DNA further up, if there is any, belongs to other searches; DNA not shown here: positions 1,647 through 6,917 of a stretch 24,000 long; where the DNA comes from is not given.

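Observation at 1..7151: Minor-pilin pair + giant secreted vWA protein + orphan ComFB: candidate PilY1-like tip-adhesin module of a Gram-positive type IV pilus/pseudopilus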

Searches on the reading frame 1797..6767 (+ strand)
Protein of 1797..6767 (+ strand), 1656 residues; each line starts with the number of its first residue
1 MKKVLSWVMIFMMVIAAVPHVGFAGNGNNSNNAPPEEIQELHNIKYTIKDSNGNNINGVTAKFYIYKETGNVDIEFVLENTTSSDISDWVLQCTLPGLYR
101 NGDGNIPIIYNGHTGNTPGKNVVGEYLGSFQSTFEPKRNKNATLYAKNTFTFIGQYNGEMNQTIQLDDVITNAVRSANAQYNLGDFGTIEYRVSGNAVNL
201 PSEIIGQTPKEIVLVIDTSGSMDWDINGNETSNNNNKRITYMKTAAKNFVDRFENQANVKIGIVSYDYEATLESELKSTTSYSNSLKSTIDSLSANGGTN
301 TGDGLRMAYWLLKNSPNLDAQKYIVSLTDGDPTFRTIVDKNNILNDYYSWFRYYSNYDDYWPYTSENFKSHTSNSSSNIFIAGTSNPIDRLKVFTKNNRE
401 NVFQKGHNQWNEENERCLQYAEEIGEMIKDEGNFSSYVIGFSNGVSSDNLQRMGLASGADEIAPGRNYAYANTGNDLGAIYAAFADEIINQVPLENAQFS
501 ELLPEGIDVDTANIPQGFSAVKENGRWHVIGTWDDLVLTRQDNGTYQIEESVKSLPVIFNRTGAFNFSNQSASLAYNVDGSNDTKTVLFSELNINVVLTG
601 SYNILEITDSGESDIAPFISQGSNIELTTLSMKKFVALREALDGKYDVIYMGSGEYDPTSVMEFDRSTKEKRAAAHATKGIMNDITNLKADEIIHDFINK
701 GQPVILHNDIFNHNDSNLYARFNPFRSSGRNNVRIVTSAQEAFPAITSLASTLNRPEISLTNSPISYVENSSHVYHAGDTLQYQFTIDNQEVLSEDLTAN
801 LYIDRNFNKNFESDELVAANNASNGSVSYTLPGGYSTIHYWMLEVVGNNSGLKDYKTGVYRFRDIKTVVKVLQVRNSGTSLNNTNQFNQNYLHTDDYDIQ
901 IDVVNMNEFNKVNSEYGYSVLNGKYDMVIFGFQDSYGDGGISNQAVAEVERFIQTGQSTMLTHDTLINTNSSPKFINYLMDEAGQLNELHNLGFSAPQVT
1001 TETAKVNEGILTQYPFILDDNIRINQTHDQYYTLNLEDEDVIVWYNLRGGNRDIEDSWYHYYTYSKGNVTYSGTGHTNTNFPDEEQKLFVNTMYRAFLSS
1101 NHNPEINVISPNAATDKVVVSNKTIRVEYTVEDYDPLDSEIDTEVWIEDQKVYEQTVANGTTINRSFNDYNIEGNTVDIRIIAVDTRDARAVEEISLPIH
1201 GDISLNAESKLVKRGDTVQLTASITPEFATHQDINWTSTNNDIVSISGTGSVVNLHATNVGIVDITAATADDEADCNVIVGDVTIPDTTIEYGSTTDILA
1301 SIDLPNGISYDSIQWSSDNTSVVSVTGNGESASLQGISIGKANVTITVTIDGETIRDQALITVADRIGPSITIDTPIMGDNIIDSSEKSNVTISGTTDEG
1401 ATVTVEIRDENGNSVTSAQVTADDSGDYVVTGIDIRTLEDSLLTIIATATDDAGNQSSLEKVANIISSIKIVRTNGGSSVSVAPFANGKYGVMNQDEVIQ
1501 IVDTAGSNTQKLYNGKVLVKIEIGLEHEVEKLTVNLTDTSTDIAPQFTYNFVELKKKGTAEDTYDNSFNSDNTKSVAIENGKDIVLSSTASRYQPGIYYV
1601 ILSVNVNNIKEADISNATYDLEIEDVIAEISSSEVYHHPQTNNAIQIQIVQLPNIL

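Call 6: search_protein_families(library=pfam, proteins=[window:1797-6767:+], max_evalue=0.1)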
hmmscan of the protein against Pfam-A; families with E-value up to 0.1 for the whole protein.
window:1797-6767:+ (1656 aa): 9 families
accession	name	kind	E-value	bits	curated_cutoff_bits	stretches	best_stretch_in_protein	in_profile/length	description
PF16480.10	DUF5057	-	5.1e-21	76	27.9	1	683-964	1-378/378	Domain of unknown function (DUF5057)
PF13519.12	VWA_2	-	4.9e-15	56.5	27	1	212-330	1-106/107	von Willebrand factor type A domain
PF02368.24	Big_2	-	9e-13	48.4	22.8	2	1203-1271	5-70/79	Bacterial Ig-like domain (group 2)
PF17936.7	Big_6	-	3.3e-05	24.5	27.6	1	1389-1460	13-77/83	Bacterial Ig domain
PF06283.17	ThuA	-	0.0026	18.5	33.4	1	924-1087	50-199/209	Trehalose utilisation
PF13860.13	FlgD_ig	-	0.0043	17.4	27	1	1385-1430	6-52/79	FlgD Ig-like domain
PF01835.25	MG2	-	0.0048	17.7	32.8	0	1398-1427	31-60/96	MG2 domain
PF10648.15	Gmad2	-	0.015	16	25.7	1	1371-1428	2-59/86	Immunoglobulin-like domain of bacterial spore germination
PF20578.4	aBig_2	-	0.017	15.3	27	1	1294-1359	17-80/89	Atrophied bacterial Ig domain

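Call 8: find_encoding_contigs(protein=window:1797-6767:+, flank=10000, max_places=6)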
Protein window:1797-6767:+ (1656 aa): no gene with exactly this product is on record in the collection.

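Call 9: find_homologous_proteins(query=window:1797-6767:+, max_evalue=0.00001)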
Query window:1797-6767:+ (1656 aa): 28 proteins with E <= 0.00001 among 8000 candidates.
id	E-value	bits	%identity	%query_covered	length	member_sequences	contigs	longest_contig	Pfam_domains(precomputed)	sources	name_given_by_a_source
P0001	0.0e+0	3681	100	100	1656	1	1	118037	PF13519.13,PF02368.25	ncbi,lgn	ncbi:MAG: DUF5057 domain-containing protein [Bacillota bacterium]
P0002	3.2e-85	305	31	38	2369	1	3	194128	PF07691.18,PF00092.35,PF10528.15,PF13519.13,PF05762.21,PF13620.13,PF17210.10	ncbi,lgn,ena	-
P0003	2.4e-82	295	29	63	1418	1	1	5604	PF00092.35,PF13519.13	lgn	-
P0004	3.1e-80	288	30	55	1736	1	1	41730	PF00092.35,PF13519.13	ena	-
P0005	2.2e-58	216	30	24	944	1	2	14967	PF13768.13,PF04811.22,PF00092.35,PF13519.13,PF05762.21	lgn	-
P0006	2.2e-56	209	30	25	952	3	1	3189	PF13768.13,PF00092.35,PF13519.13,PF05762.21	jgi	jgi:Mg-chelatase subunit ChlD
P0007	6.0e-51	191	28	54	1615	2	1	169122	PF00092.35,PF13519.13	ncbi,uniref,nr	ncbi:DUF5057 domain-containing protein [uncultured Clostridium sp.]|uniref:DUF5057 domain-containing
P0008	1.3e-50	190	28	54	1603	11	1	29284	PF00092.35,PF13519.13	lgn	-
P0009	1.9e-50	190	28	54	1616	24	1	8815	PF00092.35,PF13519.13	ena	-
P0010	5.2e-50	188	28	56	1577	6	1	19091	PF00092.35,PF13519.13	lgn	-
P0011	1.7e-47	180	28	56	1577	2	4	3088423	PF00092.35,PF13519.13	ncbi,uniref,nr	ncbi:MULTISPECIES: DUF5057 domain-containing protein [Clostridium]|uniref:DUF5057 domain-containing 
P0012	1.1e-46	177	30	20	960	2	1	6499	PF13768.13,PF00092.35,PF13519.13,PF05762.21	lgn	-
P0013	8.1e-46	174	28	54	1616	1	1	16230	PF00092.35,PF13519.13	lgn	-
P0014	5.1e-45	172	27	57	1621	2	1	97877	PF00092.35,PF13519.13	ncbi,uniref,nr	ncbi:DUF5057 domain-containing protein [Clostridium sp. ZS1]|uniref:DUF5057 domain-containing protei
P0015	8.8e-44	167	30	18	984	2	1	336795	PF00092.35,PF13519.13,PF05762.21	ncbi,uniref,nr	ncbi:VWA domain-containing protein [Clostridium sp. 19966]|uniref:VWA domain-containing protein n=1 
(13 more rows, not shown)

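Call 13: find_encoding_contigs(protein=P0001, flank=10000, max_places=3)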
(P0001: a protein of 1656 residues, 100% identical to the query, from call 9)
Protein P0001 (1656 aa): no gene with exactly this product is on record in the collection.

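Call 14: find_encoding_contigs(protein=P0011, flank=10000, max_places=3)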
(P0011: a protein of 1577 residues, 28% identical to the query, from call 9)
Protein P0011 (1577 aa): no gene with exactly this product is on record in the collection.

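Call 16: find_encoding_contigs(protein=P0007, flank=10000, max_places=3)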
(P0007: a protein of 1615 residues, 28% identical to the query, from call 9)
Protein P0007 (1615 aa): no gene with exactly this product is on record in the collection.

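Call 18: find_related_loci(query=A1, collection=genome_contigs, flank=10000)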
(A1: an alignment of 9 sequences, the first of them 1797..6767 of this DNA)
Query A1 (1656 aa) in genome_contigs; peptide patterns used: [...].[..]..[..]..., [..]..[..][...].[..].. (x = any residue, [..] = any of these).
299 stretches matched a pattern; 183 encode a relative of the query (tblastn E <= 1e-3); the best 80 are kept; 80 distinct loci.
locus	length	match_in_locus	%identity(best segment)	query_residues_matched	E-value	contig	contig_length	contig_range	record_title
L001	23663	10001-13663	47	599-1366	3e-172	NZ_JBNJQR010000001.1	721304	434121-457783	Brevibacillus ginsengisoli strain KCTC 13938 NODE_1_length_721304_cov_50.948245, whole genome shotgun sequence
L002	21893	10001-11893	47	604-1229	6e-161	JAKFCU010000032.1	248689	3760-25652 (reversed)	MAG: Brevibacillus sp. isolate LC029 contig-124_27, whole genome shotgun sequence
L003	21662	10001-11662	48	603-1149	1e-147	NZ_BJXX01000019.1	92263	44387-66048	Aneurinibacillus danicus strain NBRC 102444 sequence019, whole genome shotgun sequence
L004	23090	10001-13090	43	602-1298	2e-140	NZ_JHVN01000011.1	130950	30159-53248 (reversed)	Anoxybacillus tepidamans PS2 N667DRAFT_scaffold00010.10_C, whole genome shotgun sequence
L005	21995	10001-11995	42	604-1227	6e-140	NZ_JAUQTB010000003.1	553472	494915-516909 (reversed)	Paenibacillus lacisoli strain JX-17 WY-20_scaffold3, whole genome shotgun sequence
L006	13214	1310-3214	42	602-1227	8e-140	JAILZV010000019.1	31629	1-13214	MAG: Anoxybacillus sp. isolate HOT.CON.20 Contig19, whole genome shotgun sequence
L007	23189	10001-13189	41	602-1302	4e-136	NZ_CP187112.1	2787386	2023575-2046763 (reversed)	Anoxybacillus sp. D401a strain D404 chromosome, complete genome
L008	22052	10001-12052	41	601-1227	5e-135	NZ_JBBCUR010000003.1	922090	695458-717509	Paenibacillus sp. MMO-177 contig00003, whole genome shotgun sequence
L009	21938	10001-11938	41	604-1215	1e-134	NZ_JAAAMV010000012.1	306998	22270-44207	Paenibacillus glycinis strain T1 contig12, whole genome shotgun sequence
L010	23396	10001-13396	41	598-1352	1e-134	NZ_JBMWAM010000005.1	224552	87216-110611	Paenibacillus sp. sgz302251 G2266_scaffold5, whole genome shotgun sequence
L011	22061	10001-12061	41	598-1227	5e-133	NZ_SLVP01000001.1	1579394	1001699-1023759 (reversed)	Paenibacillus sp. BK033 Ga0307678_101, whole genome shotgun sequence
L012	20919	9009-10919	41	604-1200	4e-132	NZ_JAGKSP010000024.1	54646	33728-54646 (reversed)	Paenibacillus lignilyticus strain DLE-14 contig24, whole genome shotgun sequence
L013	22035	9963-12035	40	604-1266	2e-131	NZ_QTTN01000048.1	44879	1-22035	Paenibacillus taihuensis strain CGMCC 1.10966 Ga0079840_148, whole genome shotgun sequence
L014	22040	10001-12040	39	604-1227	1e-131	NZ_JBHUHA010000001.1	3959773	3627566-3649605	Paenibacillus xanthanilyticus strain IBRC-M 10987 contig_1, whole genome shotgun sequence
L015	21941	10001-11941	42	601-1199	2e-131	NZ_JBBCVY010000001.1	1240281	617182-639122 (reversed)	Paenibacillus sp. MMO-58 contig00001, whole genome shotgun sequence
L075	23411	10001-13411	26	209-1224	2e-60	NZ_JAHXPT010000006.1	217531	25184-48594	Clostridium weizhouense strain YB-6 NODE_6_length_217531_cov_137.789086, whole genome shotgun sequence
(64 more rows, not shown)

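Call 25: search_protein_families(library=pfam, proteins=[L075:46-450:+, L075:546-1748:+, L075:1751-2245:+, L075:2473-3642:+, L075:3656-4213:+, L075:4203-5501:+, L075:5775-6647:+, L075:6659-9067:+, L075:9119-9712:+, L075:14687-16423:+], max_evalue=0.01)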
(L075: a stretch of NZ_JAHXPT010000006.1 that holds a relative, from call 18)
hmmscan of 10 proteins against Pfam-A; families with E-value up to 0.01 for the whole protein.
L075:46-450:+ (134 aa): 1 family
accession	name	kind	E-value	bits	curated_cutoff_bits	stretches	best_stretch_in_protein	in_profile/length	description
PF00437.27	T2SSE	-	1.6e-22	80.2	24.9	1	1-125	258-368/370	Type II/IV secretion system protein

L075:546-1748:+ (400 aa): 2 families
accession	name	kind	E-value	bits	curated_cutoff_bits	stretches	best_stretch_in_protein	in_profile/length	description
PF00482.28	T2SSF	-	4.9e-70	233.7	25.2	2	67-190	1-125/125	Type II secretion system (T2SS), protein F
PF11944.13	DUF3461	-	0.0099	16.5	27.4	0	235-306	30-103/125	Protein of unknown function (DUF3461)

L075:1751-2245:+ (164 aa): 1 family
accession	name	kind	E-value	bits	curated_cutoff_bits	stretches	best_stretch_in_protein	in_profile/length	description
PF07963.17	N_methyl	-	1.1e-10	41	21.2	1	20-46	1-27/27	Prokaryotic N-terminal methylation motif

L075:2473-3642:+ (389 aa): 3 families
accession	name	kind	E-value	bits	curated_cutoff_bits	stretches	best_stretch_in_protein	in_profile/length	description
PF11104.14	PilM_2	-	5.5e-32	111.5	27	1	51-370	3-317/340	Type IV pilus assembly protein PilM;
PF14450.12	FtsA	-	3e-07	31.3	31.8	1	232-354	1-106/127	Cell division protein FtsA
PF01968.24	Hydantoinase_A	-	0.0003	20.6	22.9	0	223-261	73-111/291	Hydantoinase/oxoprolinase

L075:3656-4213:+ (185 aa): 1 family
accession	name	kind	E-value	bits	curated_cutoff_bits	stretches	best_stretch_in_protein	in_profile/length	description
PF05137.18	PilN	-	2.8e-11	43.8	22.8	1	106-180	2-77/78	Fimbrial assembly protein (PilN)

L075:4203-5501:+ (432 aa): 2 families
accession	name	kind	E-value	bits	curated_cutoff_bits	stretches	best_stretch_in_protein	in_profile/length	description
PF10741.14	T2SSM_b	-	4.2e-05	23.8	21.7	1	187-239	39-91/111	Type II secretion system (T2SS), protein M subtype b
PF04350.18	PilO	-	0.0048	17.5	22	0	189-250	77-141/145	Pilus assembly protein, PilO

L075:5775-6647:+ (290 aa): 2 families
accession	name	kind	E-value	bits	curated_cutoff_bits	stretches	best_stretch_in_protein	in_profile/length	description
PF07963.17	N_methyl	-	4e-10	39.3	21.2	1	4-30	1-27/27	Prokaryotic N-terminal methylation motif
PF16152.10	DUF4860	-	0.0073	16.7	25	0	95-140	52-96/98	Domain of unknown function (DUF4860)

L075:6659-9067:+ (802 aa): 0 families

L075:9119-9712:+ (197 aa): 1 family
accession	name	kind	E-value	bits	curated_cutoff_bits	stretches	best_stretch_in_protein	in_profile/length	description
PF07963.17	N_methyl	-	2.2e-07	30.6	21.2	1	23-48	2-27/27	Prokaryotic N-terminal methylation motif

L075:14687-16423:+ (578 aa): 8 families
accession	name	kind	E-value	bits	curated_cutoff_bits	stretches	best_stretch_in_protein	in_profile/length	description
PF00015.26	MCPsignal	-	1.6e-31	109.9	34.6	1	357-529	6-170/172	Methyl-accepting chemotaxis protein (MCP) signalling domain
PF17202.10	sCache_3_3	-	8.9e-30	103.6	28.8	1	89-188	3-102/107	Single cache domain 3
PF17201.10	Cache_3-Cache_2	-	6.5e-16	58.9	27.7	1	78-188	67-189/299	Cache 3/Cache 2 fusion domain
PF17203.10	sCache_3_2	-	1.3e-05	25.7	28.4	1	95-190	43-135/140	Single cache domain 3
PF14827.12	dCache_3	-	0.00078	19.5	25.7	1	92-182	146-234/239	Double sensory domain of two-component sensor kinase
PF23846.1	Cache_WalK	-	0.00096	20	27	1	112-176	21-87/92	WalK sensor protein kinase Chache domain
PF00672.30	HAMP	-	0.0047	17.7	25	0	217-267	4-51/53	HAMP domain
PF11887.13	Mce4_CUP1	-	0.0065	16.5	32.6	0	476-536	78-138/222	Cholesterol uptake porter CUP1 of Mce4, putative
